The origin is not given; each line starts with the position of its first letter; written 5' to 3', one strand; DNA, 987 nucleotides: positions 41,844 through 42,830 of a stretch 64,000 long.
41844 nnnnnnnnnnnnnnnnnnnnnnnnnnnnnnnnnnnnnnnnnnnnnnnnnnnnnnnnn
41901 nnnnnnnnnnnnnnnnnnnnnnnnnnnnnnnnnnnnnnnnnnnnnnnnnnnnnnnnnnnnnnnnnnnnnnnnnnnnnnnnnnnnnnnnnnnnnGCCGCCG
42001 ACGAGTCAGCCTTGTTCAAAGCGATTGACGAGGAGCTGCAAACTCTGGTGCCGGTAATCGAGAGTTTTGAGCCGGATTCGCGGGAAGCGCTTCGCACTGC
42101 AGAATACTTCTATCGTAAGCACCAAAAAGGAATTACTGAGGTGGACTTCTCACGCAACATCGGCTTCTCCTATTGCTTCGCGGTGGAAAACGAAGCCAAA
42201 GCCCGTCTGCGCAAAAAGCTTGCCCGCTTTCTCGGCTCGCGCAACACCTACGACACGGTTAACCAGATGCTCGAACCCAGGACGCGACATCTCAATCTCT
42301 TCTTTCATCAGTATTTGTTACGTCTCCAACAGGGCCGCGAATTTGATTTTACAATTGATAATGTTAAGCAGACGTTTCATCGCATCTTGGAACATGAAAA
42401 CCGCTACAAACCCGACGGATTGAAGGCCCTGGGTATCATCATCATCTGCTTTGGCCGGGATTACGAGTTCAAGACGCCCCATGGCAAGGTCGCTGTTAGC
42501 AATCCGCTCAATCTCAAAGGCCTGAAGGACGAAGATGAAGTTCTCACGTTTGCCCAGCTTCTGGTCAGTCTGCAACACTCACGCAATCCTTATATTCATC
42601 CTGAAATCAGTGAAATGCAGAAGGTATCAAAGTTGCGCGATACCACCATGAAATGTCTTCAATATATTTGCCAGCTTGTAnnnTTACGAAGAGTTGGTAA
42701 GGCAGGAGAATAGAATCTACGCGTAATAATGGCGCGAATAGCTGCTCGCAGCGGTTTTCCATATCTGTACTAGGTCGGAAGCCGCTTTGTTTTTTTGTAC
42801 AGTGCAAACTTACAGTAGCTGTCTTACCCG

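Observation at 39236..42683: Two-component pair whose response regulator carries a roughly 300-aa unassigned output domain ending in an Rx4H (HEPN-like) motif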

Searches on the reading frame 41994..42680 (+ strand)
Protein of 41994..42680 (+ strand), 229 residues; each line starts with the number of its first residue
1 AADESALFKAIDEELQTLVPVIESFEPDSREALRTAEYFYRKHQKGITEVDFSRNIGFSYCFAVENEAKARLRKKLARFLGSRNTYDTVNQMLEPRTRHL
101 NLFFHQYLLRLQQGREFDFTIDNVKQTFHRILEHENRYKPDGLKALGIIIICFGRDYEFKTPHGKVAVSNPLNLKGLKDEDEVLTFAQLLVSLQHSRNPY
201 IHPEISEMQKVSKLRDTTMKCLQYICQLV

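Call 30: predict_structure(alignment_id=A3)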
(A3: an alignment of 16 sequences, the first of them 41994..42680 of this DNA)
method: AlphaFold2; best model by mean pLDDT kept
length: 229 residues; sequences in the alignment: 16
mean_pLDDT: 92.5   pTM: 0.89
mean pLDDT of the five models: 92.5, 92.2, 91.4, 91.1, 89.6
residues with pLDDT >= 90: 186; 70-90: 38; 50-70: 5; < 50: 0
segments of 3 or more residues with pLDDT < 50: none
pLDDT, mean of each block of 10 residues (from residue 1): 83 94 96 95 80 85 97 95 96 95 95 91 97 95 96 96 94 93 97 88 82 95 94
secondary structure, 60 per line:
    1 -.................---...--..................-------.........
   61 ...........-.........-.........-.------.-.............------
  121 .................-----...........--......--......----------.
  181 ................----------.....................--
elements in order: H2-18 H27-44 H52-71 H73-81 H83-91 H102-114 H121-137 H143-153 E156-161 E164-169 H180-196 H207-227

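Call 35: find_related_loci(query=A3, collection=genome_contigs, flank=7000)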
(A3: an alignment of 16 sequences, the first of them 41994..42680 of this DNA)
Query A3 (229 aa) in genome_contigs; peptide patterns used: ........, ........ (x = any residue, [..] = any of these).
123 stretches matched a pattern; 94 encode a relative of the query (tblastn E <= 1e-3); the best 80 are kept; 80 distinct loci.
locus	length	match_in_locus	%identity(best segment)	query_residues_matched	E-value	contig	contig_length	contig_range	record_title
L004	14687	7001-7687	96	1-229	7e-152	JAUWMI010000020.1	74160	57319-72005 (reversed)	MAG: Candidatus Sumerlaeota bacterium isolate CSMAG_2394 CSMAG_2394_k141_665527_length_74160_cov_10.0000, whole genome s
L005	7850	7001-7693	90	1-229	2e-145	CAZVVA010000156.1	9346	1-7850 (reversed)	MAG TPA_asm: uncultured Candidatus Sumerlaeota bacterium isolate SRP068000_co3_541 genome assembly, contig: NODE_10698_l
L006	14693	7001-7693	59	5-229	2e-94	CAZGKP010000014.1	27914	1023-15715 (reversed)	MAG TPA_asm: uncultured Candidatus Sumerlaeota bacterium isolate binchicken_co100_147 genome assembly, contig: NODE_2507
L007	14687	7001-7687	59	2-229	1e-90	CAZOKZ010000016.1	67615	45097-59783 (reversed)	MAG TPA_asm: uncultured Candidatus Sumerlaeota bacterium isolate SRP304446_co1_162 genome assembly, contig: NODE_248_len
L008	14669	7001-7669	59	8-228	2e-90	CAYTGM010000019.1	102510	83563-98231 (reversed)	MAG TPA_asm: uncultured Candidatus Sumerlaeota bacterium isolate SRP321284_co1_38 genome assembly, contig: NODE_207_leng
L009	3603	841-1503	58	11-229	3e-91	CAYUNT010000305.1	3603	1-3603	MAG TPA_asm: uncultured Candidatus Sumerlaeota bacterium isolate SRP167436_co1_195 genome assembly, contig: NODE_43300_l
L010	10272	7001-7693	60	5-229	4e-90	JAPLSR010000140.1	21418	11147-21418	MAG: Candidatus Sumerlaeota bacterium isolate LacPavin_0920_SED5_MAG_50_10 LacPavin_0920_SED5_scaffold_2168012, whole ge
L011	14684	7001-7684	57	4-229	1e-89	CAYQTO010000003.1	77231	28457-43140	MAG TPA_asm: uncultured Candidatus Sumerlaeota bacterium isolate SRP141376_co5_408 genome assembly, contig: NODE_660_len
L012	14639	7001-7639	62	23-229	1e-88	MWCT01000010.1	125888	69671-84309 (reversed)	MAG: candidate division BRC1 bacterium ADurb.Bin183 BWY12_contig000010, whole genome shotgun sequence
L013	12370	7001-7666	60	8-229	3e-88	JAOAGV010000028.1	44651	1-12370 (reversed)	MAG: Candidatus Sumerlaeia bacterium isolate SKW40 NODE_28_length_44651_cov_3.381237, whole genome shotgun sequence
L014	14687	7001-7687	57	1-228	3e-88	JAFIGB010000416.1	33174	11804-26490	MAG: Candidatus Sumerlaeia bacterium isolate coassembly_bin.29 k141_153386, whole genome shotgun sequence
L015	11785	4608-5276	58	8-228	6e-88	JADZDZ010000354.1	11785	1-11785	MAG: Candidatus Sumerlaeota bacterium isolate SJ802 c_000001873697, whole genome shotgun sequence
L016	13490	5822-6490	57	8-228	2e-87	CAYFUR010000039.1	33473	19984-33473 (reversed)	MAG TPA_asm: uncultured Candidatus Sumerlaeota bacterium isolate ERP107533_co1_201 genome assembly, contig: NODE_580_len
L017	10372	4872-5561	58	4-229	1e-87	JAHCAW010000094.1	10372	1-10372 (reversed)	MAG: Candidatus Sumerlaeia bacterium isolate ACE_SUM1 SUM1_94, whole genome shotgun sequence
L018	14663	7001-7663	57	11-229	4e-87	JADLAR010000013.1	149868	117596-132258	MAG: Candidatus Sumerlaeota bacterium isolate SJ135 c_000000303777, whole genome shotgun sequence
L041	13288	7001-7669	52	7-229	3e-79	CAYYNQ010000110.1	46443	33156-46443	MAG TPA_asm: uncultured Candidatus Sumerlaeota bacterium isolate SRP092796_co2_603 genome assembly, contig: k141_1248590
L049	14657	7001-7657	50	7-225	3e-74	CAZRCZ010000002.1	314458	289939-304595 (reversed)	MAG TPA_asm: uncultured Candidatus Sumerlaeota bacterium isolate SRP273308_co1_93 genome assembly, contig: NODE_26_lengt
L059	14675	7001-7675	49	6-229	1e-68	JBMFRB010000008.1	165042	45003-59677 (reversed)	MAG: Candidatus Sumerlaeaceae bacterium isolate KM4344-30 NODE_55_length_165042_cov_9.504809, whole genome shotgun seque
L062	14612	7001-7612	50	25-228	1e-66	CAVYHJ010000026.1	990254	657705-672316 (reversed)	MAG: uncultured bacterium isolate MFD01231.bin.1.77 genome assembly, contig: contig_8206, whole genome shotgun sequence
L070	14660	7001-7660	39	3-229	2e-54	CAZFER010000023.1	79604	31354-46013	MAG TPA_asm: uncultured bacterium isolate SRP141376_co4_53 genome assembly, contig: NODE_518_length_79604_cov_8.909025,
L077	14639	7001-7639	41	14-229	4e-53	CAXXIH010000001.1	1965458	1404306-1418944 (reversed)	MAG: bacterium isolate 8561d366-b592-423a-86f8-33741145bb09 genome assembly, contig: contig_1, whole genome shotgun sequ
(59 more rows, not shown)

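Call 43: search_protein_families(library=pfam, proteins=[L049:66-4625:+, L049:4771-5889:+, L049:7800-9548:+, L077:2237-3325:+, L077:3331-3792:+, L077:3789-5165:+, L077:5292-6335:+, L077:7655-9166:-, L049:7596-9260:-], max_evalue=0.001)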
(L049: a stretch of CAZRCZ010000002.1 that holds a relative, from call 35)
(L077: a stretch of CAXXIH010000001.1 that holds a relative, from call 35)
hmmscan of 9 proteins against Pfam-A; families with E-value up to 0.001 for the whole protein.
L049:66-4625:+ (1519 aa): 1 family
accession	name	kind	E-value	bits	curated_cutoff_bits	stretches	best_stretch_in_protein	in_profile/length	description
PF16158.11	N_BRCA1_IG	-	4.8e-06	27.5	28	1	1408-1502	9-108/108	Ig-like domain from next to BRCA1 gene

L049:4771-5889:+ (372 aa): 1 family
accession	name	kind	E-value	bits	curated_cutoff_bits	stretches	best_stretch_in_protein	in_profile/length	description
PF00296.26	Bac_luciferase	-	5.7e-72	243.2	27.9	1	1-317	1-309/314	Luciferase-like monooxygenase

L049:7800-9548:+ (582 aa): 5 families
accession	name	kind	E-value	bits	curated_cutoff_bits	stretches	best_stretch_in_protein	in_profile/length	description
PF22505.1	RNase_J_b_CASP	-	7.6e-39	132.8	27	1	252-375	3-126/126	Ribonuclease J, beta-CASP domain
PF17770.6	RNase_J_C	-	1.2e-32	113.4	23.8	1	481-582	1-102/102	Ribonuclease J C-terminal domain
PF00753.33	Lactamase_B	-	5.1e-12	46.6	22.7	1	47-203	4-161/196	Metallo-beta-lactamase superfamily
PF12706.13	Lactamase_B_2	-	2.7e-10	40.6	27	1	87-201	24-153/200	Beta-lactamase superfamily domain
PF07521.17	RMMBL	-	3.3e-09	37.1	21.6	1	391-424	12-46/63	Zn-dependent metallo-hydrolase RNA specificity domain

L077:2237-3325:+ (362 aa): 1 family
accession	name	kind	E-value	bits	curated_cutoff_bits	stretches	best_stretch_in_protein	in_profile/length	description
PF03480.18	DctP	-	6.7e-70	236.1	23.4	1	53-339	1-283/286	Bacterial extracellular solute-binding protein, family 7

L077:3331-3792:+ (153 aa): 1 family
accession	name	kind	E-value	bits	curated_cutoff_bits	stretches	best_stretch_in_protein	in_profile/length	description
PF04290.18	DctQ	-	8.8e-15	55.2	28.3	1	25-148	2-127/132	Tripartite ATP-independent periplasmic transporters, DctQ component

L077:3789-5165:+ (458 aa): 1 family
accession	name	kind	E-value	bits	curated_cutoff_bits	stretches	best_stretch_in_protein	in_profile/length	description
PF06808.19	DctM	-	3.7e-92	309.7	23.8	1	10-447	3-412/413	Tripartite ATP-independent periplasmic transporter, DctM component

L077:5292-6335:+ (347 aa): 3 families
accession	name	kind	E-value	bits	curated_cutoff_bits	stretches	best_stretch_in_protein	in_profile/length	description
PF01408.29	GFO_IDH_MocA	-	2.3e-26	93.3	24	1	14-130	2-119/120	Oxidoreductase family, NAD-binding Rossmann fold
PF22725.1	GFO_IDH_MocA_C3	-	5e-11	43.1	27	1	141-255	3-122/124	GFO/IDH/MocA C-terminal domain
PF03447.22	NAD_binding_3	-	0.00021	22.4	24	1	19-123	6-109/116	Homoserine dehydrogenase, NAD binding domain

L077:7655-9166:- (503 aa): 2 families
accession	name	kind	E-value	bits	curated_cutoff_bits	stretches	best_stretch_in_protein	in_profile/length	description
PF05958.17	tRNA_U5-meth_tr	-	4.9e-14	52.6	23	1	427-499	287-356/357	tRNA (Uracil-5-)-methyltransferase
PF01938.26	TRAM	-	1.2e-08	35.1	21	1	49-114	5-60/61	TRAM domain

L049:7596-9260:- (554 aa): 0 families

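Call 44: fold_search(model_id=the predicted structure, library=pdb)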
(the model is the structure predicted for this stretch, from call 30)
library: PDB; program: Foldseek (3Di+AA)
matches with E <= 10: 201; with E <= 0.001: 0
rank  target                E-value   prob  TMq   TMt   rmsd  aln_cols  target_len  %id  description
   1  1ydi_A                5.9e-01  0.13  0.19  0.17  22.3       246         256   12  Human Vinculin Head Domain (VH1, 1-258) in Complex with Human Alpha-Actinin's Vinculin-Binding Site (Residues 731-760) (released 2005-07-19)
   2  2q00_B                8.7e-01  0.66  0.32  0.54   8.4       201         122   12  Crystal structure of the P95883_SULSO protein from Sulfolobus solfataricus. NESG target SsR10. (released 2007-05-29)
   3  1xwj_A                8.7e-01  0.15  0.22  0.21  21.8       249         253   10  Vinculin head (1-258) in complex with the talin vinculin binding site 3 (1945-1969) (released 2005-10-11)
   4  9hqa_B                1.0e+00  0.06  0.17  0.13  21.2       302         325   14  1-Epi-Cubenol Synthase from Nonomuraea coxensis (NcECS) in complex with pyrophosphate (released 2025-12-24)
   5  6jny_A                1.1e+00  0.06  0.13  0.18  18.5       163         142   12  Crystal structure of bacteriophage 21 Q protein (released 2019-06-12)
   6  3tj6_A                1.2e+00  0.10  0.20  0.19  21.7       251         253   10  human vinculin head domain (Vh1, residues 1-258) in complex with the vinculin binding site of the surface cell antigen (released 2011-09-07)
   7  5yxb_A                1.2e+00  0.07  0.15  0.15  18.9       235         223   14  A ligand binding to FXR (released 2019-03-13)
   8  8gl3                  1.3e+00  0.21  0.28  0.32  19.9       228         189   10  De novo design of monomeric helical bundles for pH-controlled membrane lysis (released 2023-09-06)
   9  1tjv_C                1.5e+00  0.06  0.21  0.13  16.8       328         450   11  Crystal Structure of T161D Duck Delta 2 Crystallin Mutant (released 2004-09-07)
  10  3es5_B                1.6e+00  0.02  0.12  0.08  23.1       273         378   11  Crystal Structure of Partitivirus (PsV-F) (released 2009-03-10)
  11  3zdl_A                1.7e+00  0.09  0.22  0.20  21.8       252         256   10  Vinculin head (1-258) in complex with a RIAM fragment (released 2013-02-13)
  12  3s90_B                1.8e+00  0.05  0.17  0.15  22.3       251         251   10  Human vinculin head domain Vh1 (residues 1-252) in complex with murine talin (VBS33; residues 1512-1546) (released 2011-06-22)
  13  3mk4_A                1.9e+00  0.04  0.14  0.12  24.3       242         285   12  X-Ray structure of human PEX3 in complex with a PEX19 derived peptide (released 2010-06-30)
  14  5lga_A                1.9e+00  0.03  0.14  0.14  19.5       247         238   10  Structural analysis and biological activities of BXL0124, a Gemini analog of Vitamin D (released 2016-10-19)
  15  6jlc                  2.0e+00  0.04  0.15  0.15  22.1       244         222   10  Structure determination of CAMP factor of Mobiluncus curtisii and insight into structural dynamics (released 2019-12-04)
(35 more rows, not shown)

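Call 47: search_protein_families(library=pfam, proteins=[L070:7699-8886:+, L008:7709-9031:+, L041:7840-9534:+, L059:5523-6284:+, L059:4374-5441:+, L059:7740-9557:-, L062:7652-7948:+, L010:7715-8155:+, L070:8840-10105:-, L015:6607-9015:+], max_evalue=0.001)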
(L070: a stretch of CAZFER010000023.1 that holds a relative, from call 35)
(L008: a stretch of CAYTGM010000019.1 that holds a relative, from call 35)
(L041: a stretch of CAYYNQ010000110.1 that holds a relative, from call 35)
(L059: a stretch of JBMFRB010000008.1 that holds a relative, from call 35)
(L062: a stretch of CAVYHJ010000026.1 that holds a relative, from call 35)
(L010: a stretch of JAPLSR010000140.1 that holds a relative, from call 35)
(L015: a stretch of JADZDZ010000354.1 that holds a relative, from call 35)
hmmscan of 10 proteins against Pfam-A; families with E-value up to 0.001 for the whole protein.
L070:7699-8886:+ (395 aa): 4 families
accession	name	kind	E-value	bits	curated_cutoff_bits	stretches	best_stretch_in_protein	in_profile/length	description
PF13692.12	Glyco_trans_1_4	-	9e-23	81.5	27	1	220-355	2-140/142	Glycosyl transferases group 1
PF00534.26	Glycos_transf_1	-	1e-09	38.6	26.4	1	217-370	13-171/172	Glycosyl transferases group 1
PF13439.12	Glyco_transf_4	-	3.2e-08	34.2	28.5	1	78-208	44-169/170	Glycosyltransferase Family 4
PF13524.12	Glyco_trans_1_2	-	0.00015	22.1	25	1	251-381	12-138/144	Glycosyl transferase-like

L008:7709-9031:+ (440 aa): 0 families

L041:7840-9534:+ (564 aa): 5 families
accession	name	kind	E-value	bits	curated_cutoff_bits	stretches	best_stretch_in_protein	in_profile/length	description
PF22505.1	RNase_J_b_CASP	-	1.9e-35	121.8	27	1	234-356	3-125/126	Ribonuclease J, beta-CASP domain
PF17770.6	RNase_J_C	-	1e-28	100.7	23.8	1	463-564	1-102/102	Ribonuclease J C-terminal domain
PF12706.13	Lactamase_B_2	-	3.5e-11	43.5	27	1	39-176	4-145/200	Beta-lactamase superfamily domain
PF00753.33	Lactamase_B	-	6.8e-11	42.9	22.7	1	22-98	2-71/196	Metallo-beta-lactamase superfamily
PF07521.17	RMMBL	-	1.3e-09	38.4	21.6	1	374-413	14-54/63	Zn-dependent metallo-hydrolase RNA specificity domain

L059:5523-6284:+ (253 aa): 2 families
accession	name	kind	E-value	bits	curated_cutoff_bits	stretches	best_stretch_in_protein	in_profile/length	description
PF01138.27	RNase_PH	-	1.9e-26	93.5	25.5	1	21-150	2-127/130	3' exoribonuclease family, domain 1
PF03725.20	RNase_PH_C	-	6.3e-15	55.3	20.8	1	167-234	1-67/67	3' exoribonuclease family, domain 2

L059:4374-5441:+ (355 aa): 1 family
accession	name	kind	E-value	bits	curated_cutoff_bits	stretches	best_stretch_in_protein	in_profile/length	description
PF00217.24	ATP-gua_Ptrans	-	8e-56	189.1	22.4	1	51-249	3-202/203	ATP:guanido phosphotransferase, C-terminal catalytic domain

L059:7740-9557:- (605 aa): 2 families
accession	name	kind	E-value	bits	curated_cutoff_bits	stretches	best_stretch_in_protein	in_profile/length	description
PF02638.21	GHL10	-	8.7e-41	140.5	27.9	1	145-457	1-295/311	Glycosyl hydrolase-like 10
PF13200.12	DUF4015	-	4.9e-05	23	27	1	165-382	12-201/313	Putative glycosyl hydrolase domain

L062:7652-7948:+ (98 aa): 1 family
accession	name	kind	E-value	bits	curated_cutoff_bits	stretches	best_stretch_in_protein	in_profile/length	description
PF00216.26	Bac_DNA_binding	-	9.6e-21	74.3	22.4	1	1-94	1-88/90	Bacterial DNA-binding protein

L010:7715-8155:+ (146 aa): 1 family
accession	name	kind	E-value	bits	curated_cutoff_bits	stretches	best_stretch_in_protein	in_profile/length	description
PF03652.20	RuvX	-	1.2e-43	149.2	29.2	1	8-140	2-133/134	Holliday junction resolvase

L070:8840-10105:- (421 aa): 1 family
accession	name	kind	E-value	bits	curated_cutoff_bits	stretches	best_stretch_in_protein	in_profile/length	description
PF02050.21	FliJ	-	3.4e-07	31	28.4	1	23-143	4-123/123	Flagellar FliJ protein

L015:6607-9015:+ (802 aa): 5 families
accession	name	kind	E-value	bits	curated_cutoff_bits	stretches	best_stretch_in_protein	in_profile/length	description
PF00270.35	DEAD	-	1.4e-31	109.9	26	1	103-275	3-166/167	DEAD/DEAH box helicase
PF09369.15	MZB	-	1.3e-18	67.9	24.2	1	701-779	2-80/80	MrfA Zn-binding domain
PF00271.37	Helicase_C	-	2.6e-14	53.8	23.5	1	329-434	9-109/110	Helicase conserved C-terminal domain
PF22982.3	WHD_HRQ1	-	1.3e-12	49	27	1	470-539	1-70/70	ATP-dependent helicase HRQ1, winged helix domain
PF04851.21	ResIII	-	0.00026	21.4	22.5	1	101-246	5-146/164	Type III restriction enzyme, res subunit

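Call 59: fold_search(model_id=the predicted structure, library=viral)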
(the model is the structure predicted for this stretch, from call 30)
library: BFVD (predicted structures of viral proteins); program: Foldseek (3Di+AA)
matches with E <= 10: 200; with E <= 0.001: 0
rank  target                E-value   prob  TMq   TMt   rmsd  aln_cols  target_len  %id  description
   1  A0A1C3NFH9            9.8e-02  0.15  0.17  0.10  22.0       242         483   14  (no name in the UniProt tables at hand)
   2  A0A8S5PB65            4.9e-01  0.11  0.17  0.18  14.3       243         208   11  MAE-28990/MAE-18760-like HEPN domain-containing protein [Phage sp. ctPtC7]
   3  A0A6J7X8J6            5.7e-01  0.09  0.13  0.15  17.7       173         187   17  LT_GEWL domain containing protein [uncultured Caudovirales phage]
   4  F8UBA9                6.6e-01  0.11  0.19  0.18  17.7       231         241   13  (no name in the UniProt tables at hand)
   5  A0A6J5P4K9            6.9e-01  0.09  0.19  0.09  17.0       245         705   11  LT_GEWL domain containing protein [uncultured Caudovirales phage]
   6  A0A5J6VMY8            6.9e-01  0.08  0.18  0.18  19.4       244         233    9  Uncharacterized protein [Megaviridae environmental sample]
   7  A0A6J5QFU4            6.9e-01  0.08  0.17  0.15  19.3       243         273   13  Clostridium phage phiCTP1, Gp74 [uncultured Caudovirales phage]
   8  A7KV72                7.6e-01  0.05  0.14  0.08  17.2       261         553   11  (no name in the UniProt tables at hand)
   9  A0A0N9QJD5            8.4e-01  0.09  0.18  0.19  20.9       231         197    8  Uncharacterized protein [Chrysochromulina ericina virus CeV-01B]
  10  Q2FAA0                9.2e-01  0.09  0.19  0.18  14.3       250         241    9  Rh197 [Rhesus cytomegalovirus (strain 68-1)]
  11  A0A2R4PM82            9.7e-01  0.06  0.18  0.10  15.0       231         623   13  (no name in the UniProt tables at hand)
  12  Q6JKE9                1.2e+00  0.03  0.13  0.08  26.8       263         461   11  RING-type domain-containing protein [Neodiprion sertifer nucleopolyhedrovirus]
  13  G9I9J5                1.3e+00  0.07  0.16  0.11  20.8       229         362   13  (no name in the UniProt tables at hand)
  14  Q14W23                1.4e+00  0.06  0.18  0.12  16.8       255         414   13  ORF83 [Ranid herpesvirus 2]
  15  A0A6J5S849            1.4e+00  0.15  0.27  0.18  10.1       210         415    6  DNA topoisomerase [uncultured Caudovirales phage]
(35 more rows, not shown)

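Call 72: search_protein_families(library=pfam, alignment_id=A3, max_evalue=10)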
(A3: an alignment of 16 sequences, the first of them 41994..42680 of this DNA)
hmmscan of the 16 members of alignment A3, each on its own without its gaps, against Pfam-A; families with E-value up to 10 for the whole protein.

A. member 1, window:41994-42680:+ (229 aa): 0 families

B. families by the number of members that match (of 16 scanned): 5 families
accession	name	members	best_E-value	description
PF07818.18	HCNGP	2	0.04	HCNGP-like protein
PF25702.1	CrAss_Ring_2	2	0.045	Phage tail ring protein 2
PF10374.15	EST1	1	0.012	Telomerase activating protein Est1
PF20547.3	DUF6761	1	0.086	Family of unknown function (DUF6761)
PF13708.11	DUF4942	1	0.19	Domain of unknown function (DUF4942)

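Call 77: search_protein_families(library=phrogs, proteins=[window:41994-42680:+], max_evalue=0.1)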
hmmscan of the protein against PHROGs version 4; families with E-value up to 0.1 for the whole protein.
window:41994-42680:+ (229 aa): 1 family
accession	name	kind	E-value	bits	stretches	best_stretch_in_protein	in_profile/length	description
phrog_22646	-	unknown function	0.0073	16.4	1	50-99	54-103/374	-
